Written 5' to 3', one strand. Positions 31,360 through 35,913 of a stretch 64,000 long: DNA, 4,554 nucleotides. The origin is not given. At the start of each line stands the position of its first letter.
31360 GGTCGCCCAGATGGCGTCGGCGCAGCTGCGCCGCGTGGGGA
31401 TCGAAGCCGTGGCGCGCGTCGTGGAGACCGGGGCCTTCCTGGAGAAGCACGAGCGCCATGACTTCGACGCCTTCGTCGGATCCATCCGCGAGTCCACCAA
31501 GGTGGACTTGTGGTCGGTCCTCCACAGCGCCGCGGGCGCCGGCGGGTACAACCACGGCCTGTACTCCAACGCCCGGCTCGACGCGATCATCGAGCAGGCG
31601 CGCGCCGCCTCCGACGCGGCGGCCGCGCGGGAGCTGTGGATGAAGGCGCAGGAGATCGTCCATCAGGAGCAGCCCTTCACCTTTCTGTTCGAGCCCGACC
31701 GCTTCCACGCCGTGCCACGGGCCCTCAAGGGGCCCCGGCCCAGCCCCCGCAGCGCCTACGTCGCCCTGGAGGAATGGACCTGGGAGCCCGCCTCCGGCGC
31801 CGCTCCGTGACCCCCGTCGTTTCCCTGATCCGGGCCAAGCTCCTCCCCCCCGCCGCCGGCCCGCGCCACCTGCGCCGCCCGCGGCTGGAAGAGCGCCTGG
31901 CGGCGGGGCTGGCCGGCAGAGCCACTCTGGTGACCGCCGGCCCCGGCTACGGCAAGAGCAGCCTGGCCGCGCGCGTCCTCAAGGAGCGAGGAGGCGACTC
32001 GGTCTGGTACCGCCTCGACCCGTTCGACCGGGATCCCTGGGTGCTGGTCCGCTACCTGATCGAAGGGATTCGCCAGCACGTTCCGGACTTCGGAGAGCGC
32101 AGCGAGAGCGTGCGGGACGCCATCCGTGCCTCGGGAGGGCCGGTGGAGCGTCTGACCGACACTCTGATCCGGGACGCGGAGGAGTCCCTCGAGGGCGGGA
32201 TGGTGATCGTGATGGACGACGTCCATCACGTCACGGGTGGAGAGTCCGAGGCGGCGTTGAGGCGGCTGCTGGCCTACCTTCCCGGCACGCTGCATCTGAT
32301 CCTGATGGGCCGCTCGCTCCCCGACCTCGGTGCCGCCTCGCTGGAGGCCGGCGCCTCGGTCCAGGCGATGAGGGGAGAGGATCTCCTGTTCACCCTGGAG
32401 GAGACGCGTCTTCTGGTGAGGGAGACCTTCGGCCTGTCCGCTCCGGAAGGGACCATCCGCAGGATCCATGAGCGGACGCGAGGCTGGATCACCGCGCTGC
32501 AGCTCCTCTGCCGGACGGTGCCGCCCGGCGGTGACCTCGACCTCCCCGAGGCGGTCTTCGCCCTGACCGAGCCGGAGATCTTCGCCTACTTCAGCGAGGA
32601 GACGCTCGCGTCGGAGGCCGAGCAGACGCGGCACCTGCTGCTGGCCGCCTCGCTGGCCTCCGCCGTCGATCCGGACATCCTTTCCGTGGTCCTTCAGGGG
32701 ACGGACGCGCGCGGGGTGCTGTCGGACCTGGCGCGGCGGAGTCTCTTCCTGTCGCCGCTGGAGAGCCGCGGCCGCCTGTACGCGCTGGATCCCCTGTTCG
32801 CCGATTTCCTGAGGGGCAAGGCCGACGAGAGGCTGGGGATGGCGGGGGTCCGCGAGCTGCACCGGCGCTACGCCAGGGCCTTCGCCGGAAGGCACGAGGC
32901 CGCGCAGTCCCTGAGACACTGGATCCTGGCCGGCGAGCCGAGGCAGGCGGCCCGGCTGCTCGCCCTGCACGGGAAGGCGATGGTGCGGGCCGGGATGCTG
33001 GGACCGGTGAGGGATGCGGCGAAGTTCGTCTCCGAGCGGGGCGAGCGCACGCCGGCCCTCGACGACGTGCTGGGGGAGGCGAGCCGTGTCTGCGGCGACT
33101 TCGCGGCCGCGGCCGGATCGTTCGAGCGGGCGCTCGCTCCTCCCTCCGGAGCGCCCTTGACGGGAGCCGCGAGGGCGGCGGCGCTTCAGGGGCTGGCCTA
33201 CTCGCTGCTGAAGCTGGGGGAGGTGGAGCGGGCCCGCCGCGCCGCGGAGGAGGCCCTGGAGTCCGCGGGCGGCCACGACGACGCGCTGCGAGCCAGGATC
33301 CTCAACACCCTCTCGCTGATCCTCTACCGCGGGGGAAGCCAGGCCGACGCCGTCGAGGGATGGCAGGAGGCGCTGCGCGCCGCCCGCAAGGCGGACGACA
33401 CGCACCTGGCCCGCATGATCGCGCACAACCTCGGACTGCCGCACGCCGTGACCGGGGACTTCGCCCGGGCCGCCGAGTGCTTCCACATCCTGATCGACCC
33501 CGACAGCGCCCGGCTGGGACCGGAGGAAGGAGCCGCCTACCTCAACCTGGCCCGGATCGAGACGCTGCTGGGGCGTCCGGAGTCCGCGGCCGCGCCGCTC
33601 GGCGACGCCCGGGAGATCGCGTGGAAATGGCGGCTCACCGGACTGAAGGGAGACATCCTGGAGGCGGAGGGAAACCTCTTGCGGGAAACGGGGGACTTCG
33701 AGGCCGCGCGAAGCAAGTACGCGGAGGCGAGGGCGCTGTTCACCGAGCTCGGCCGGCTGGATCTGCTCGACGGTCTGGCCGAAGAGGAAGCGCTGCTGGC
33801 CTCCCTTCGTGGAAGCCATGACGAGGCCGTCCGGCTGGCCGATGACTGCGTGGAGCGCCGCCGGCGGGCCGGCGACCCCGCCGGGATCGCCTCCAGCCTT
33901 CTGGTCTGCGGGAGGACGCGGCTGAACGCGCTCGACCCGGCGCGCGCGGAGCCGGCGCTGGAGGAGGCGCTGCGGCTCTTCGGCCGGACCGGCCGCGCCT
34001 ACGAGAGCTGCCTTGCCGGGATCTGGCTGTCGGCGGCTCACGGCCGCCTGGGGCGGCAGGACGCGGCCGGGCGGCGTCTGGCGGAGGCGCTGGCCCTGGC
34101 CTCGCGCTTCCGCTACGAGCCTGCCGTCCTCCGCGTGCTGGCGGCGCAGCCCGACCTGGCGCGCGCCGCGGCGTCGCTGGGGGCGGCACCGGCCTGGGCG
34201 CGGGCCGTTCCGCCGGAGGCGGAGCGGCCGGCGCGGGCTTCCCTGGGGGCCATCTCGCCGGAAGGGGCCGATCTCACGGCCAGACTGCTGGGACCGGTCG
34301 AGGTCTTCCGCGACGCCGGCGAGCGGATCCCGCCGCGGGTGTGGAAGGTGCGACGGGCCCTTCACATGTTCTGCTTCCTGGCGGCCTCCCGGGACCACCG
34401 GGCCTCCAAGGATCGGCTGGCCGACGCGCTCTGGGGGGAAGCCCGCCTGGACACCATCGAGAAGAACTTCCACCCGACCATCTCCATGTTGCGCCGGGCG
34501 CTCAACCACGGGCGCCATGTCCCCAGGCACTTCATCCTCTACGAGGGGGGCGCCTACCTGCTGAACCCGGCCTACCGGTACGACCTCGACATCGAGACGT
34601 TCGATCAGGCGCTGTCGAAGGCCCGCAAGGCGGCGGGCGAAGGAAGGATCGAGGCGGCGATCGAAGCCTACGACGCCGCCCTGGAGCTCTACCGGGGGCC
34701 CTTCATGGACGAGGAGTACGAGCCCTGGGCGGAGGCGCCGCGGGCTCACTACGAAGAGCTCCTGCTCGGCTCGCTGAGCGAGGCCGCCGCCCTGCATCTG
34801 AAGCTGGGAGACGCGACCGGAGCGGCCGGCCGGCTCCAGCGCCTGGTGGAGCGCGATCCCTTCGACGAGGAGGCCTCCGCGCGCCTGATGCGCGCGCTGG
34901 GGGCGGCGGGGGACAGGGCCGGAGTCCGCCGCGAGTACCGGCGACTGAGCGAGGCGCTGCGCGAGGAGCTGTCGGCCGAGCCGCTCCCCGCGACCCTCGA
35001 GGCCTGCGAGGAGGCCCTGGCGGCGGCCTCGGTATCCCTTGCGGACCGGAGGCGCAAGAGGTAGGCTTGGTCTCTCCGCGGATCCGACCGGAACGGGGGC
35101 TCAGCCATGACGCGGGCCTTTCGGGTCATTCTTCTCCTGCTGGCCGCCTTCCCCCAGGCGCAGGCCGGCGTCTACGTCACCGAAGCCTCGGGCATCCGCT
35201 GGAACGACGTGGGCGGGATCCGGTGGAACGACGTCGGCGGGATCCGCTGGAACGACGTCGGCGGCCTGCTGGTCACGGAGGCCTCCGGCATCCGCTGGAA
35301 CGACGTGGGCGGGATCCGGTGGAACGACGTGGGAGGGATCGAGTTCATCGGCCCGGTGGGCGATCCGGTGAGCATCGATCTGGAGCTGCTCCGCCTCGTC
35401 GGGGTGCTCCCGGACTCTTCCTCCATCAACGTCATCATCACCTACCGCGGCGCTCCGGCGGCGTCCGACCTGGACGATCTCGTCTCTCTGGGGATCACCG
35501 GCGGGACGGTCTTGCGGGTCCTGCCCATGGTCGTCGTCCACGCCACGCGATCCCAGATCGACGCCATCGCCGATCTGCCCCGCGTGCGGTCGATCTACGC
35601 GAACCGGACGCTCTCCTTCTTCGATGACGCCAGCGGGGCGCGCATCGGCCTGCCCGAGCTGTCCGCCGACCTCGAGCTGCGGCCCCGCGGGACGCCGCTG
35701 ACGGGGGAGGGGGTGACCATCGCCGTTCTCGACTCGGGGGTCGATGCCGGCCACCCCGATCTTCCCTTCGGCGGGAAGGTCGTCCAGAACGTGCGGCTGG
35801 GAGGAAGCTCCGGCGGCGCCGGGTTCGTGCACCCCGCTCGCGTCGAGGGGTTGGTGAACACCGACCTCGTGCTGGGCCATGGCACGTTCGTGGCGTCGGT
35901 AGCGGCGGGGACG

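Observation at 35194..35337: Five identical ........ nonapeptide repeats, under peptide-level selection, embedded in the pro-region of a secreted S8 subtilase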

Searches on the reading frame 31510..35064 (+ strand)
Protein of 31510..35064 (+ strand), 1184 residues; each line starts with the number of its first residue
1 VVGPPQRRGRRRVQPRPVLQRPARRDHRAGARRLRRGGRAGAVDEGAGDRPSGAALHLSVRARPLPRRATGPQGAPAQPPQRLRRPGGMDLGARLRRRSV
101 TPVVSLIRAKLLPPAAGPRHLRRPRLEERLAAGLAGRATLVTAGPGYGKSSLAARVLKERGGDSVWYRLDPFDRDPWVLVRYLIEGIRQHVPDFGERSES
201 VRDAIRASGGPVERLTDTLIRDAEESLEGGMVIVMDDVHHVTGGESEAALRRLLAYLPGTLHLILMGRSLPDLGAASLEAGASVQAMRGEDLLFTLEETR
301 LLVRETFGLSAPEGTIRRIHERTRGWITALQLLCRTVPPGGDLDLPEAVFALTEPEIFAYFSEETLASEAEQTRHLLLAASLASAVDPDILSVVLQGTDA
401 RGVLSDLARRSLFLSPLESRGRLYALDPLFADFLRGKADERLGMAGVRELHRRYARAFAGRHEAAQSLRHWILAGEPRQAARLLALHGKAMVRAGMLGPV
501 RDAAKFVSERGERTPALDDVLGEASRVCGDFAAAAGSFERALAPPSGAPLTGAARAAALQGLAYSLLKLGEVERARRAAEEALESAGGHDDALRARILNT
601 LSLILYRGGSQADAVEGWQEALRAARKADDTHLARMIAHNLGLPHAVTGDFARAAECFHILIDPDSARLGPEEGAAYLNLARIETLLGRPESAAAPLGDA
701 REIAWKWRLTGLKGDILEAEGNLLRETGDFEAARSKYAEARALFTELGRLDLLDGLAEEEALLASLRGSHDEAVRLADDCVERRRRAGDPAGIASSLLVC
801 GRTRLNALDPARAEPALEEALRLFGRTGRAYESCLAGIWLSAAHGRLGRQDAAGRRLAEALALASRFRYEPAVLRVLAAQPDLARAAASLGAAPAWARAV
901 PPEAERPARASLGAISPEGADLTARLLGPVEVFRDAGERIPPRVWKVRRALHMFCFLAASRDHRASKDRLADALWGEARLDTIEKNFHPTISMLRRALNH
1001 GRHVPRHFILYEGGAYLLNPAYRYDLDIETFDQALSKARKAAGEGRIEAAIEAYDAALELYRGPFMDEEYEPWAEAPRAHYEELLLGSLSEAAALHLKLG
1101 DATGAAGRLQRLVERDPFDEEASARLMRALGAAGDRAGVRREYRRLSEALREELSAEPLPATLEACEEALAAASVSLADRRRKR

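Call 6: search_protein_families(library=pfam, proteins=[window:31510-35064:+], max_evalue=0.01)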
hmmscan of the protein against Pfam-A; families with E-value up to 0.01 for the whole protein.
window:31510-35064:+ (1184 aa): 7 families
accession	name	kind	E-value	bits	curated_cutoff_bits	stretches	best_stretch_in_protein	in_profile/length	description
PF03704.23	BTAD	-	7.5e-25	88.4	22.1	1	1026-1165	1-141/146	Bacterial transcriptional activator domain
PF13424.12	TPR_12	-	4.7e-11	43.2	30.1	2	556-627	3-77/77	Tetratricopeptide repeat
PF07719.23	TPR_2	-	9e-11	41.5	27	0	556-585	1-30/34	Tetratricopeptide repeat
PF13432.12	TPR_16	-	1.1e-05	26.2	32.7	2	648-699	10-55/65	Tetratricopeptide repeat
PF17874.7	TPR_MalT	-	4.4e-05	23.4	45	1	556-869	3-315/336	MalT-like TPR region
PF13401.12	AAA_22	-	6e-05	23.8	27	1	138-267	7-122/130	AAA domain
PF13181.12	TPR_8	-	0.00057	20.3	25.7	0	1044-1062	14-32/34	Tetratricopeptide repeat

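Call 7: search_protein_families(library=ncbifam, proteins=[window:31510-35064:+], max_evalue=0.01)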
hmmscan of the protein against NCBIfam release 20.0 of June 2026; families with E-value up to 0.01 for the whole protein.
window:31510-35064:+ (1184 aa): 3 families
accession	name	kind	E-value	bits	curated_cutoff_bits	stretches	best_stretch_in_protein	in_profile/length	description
NF003420.0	PRK04841.1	equivalog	2.3e-55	188.1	537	1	106-501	2-394/903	HTH-type transcriptional regulator MalT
NF053617.1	SARPRegAfsRStmc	equivalog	1.2e-14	53.3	1430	1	907-1179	14-274/986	SARP-family global regulator AfsR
NF041231.1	BagI_FevR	exception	1.7e-14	53.8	500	1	958-1159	23-222/315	AfsR/SARP family transcriptional regulator BagI/FevR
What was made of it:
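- On RRNPP peptide quorum sensing: The regulator matches MalT (NF003420, 188 bits, below cutoff), BTAD and AfsR-type models (calls 6, 7).
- Closest known: RRNPP quorum sensing. Different: The regulator is a MalT-type STAND ATPase with a SARP output, not an RRNPP fold (calls 6, 7).
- The regulator is a MalT-type STAND/SARP protein and not an RRNPP protein (calls 6, 7).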

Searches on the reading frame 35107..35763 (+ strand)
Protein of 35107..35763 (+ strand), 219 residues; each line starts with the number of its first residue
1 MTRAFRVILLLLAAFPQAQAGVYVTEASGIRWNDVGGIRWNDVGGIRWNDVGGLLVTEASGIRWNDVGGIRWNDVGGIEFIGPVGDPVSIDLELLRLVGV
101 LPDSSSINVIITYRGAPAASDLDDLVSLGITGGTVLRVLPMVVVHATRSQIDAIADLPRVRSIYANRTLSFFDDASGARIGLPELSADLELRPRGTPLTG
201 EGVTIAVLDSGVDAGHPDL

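Call 8: find_homologous_proteins(query=window:35107-35763:+, max_evalue=0.01)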
Query seq(219 aa) (219 aa): 47 proteins with E <= 0.01 among 6455 candidates.
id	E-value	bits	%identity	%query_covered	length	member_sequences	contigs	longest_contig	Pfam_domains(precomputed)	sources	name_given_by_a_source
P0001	1.5e-88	314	65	100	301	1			PF00082.28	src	-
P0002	7.6e-87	309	64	91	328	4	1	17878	PF00082.28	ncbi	ncbi:MAG: hypothetical protein DMF52_14985, partial [Acidobacteria bacterium]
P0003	3.2e-83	297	60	93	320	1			PF00082.28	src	-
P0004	9.8e-83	295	58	97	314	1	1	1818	PF00082.28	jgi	jgi:subtilisin family serine protease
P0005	6.0e-78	280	65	91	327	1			PF00082.28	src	-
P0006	1.9e-77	278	61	84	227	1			-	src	-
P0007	3.7e-77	277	59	92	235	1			-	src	-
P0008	4.9e-74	267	58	85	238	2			-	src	-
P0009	8.9e-74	266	58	84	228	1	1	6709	-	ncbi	ncbi:MAG: hypothetical protein DMF52_00920, partial [Acidobacteria bacterium]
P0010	6.3e-72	260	64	67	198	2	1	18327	-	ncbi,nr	ncbi:MAG: hypothetical protein DMF51_05505 [Acidobacteria bacterium]|nr:MAG: hypothetical protein DM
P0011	3.4e-71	258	60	77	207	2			-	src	-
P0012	1.3e-70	256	53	97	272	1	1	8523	-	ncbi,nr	ncbi:MAG TPA: hypothetical protein VMT33_00445, partial [Candidatus Bathyarchaeia archaeon]|nr:hypot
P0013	2.7e-70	255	67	69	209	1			-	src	-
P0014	5.9e-69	250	60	79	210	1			-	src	-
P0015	3.3e-68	248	65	91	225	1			-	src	-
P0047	3.5e-21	94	69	32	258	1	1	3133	PF03372.30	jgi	-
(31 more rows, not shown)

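Call 55: find_encoding_contigs(protein=P0047, flank=4000, max_places=3)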
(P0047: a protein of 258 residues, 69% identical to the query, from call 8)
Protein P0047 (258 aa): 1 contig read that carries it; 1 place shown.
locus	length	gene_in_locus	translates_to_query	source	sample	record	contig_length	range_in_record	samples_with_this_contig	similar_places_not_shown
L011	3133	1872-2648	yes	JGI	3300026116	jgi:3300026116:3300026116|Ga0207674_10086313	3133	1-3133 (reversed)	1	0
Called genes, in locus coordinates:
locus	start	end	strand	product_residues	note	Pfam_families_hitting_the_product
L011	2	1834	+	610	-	?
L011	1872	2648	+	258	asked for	PF03372:Exo_endo_phos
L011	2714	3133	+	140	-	?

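Call 56: find_encoding_contigs(protein=P0012, flank=8000, max_places=3)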
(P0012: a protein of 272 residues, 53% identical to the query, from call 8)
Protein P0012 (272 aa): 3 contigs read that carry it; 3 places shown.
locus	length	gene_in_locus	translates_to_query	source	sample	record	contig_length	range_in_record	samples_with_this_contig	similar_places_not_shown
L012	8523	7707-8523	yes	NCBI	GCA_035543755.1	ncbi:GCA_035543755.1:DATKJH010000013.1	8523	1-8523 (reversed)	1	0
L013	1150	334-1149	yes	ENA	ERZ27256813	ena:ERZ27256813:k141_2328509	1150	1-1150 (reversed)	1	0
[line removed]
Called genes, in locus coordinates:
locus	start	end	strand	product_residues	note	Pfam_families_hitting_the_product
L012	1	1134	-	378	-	PF00884:Sulfatase, PF01663:Phosphodiest, PF16347:SGSH_C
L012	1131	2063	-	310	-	PF00528:BPD_transp_1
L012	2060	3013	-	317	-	PF19300:BPD_transp_1_N (weak), PF00528:BPD_transp_1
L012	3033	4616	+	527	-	PF00496:SBP_bac_5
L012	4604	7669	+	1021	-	PF13424:TPR_12 (faint), PF25873:WHD_MalT, PF07719:TPR_2 (faint), PF03704:BTAD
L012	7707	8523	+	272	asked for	?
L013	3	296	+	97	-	?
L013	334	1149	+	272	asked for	?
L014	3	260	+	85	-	?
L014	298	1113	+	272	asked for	?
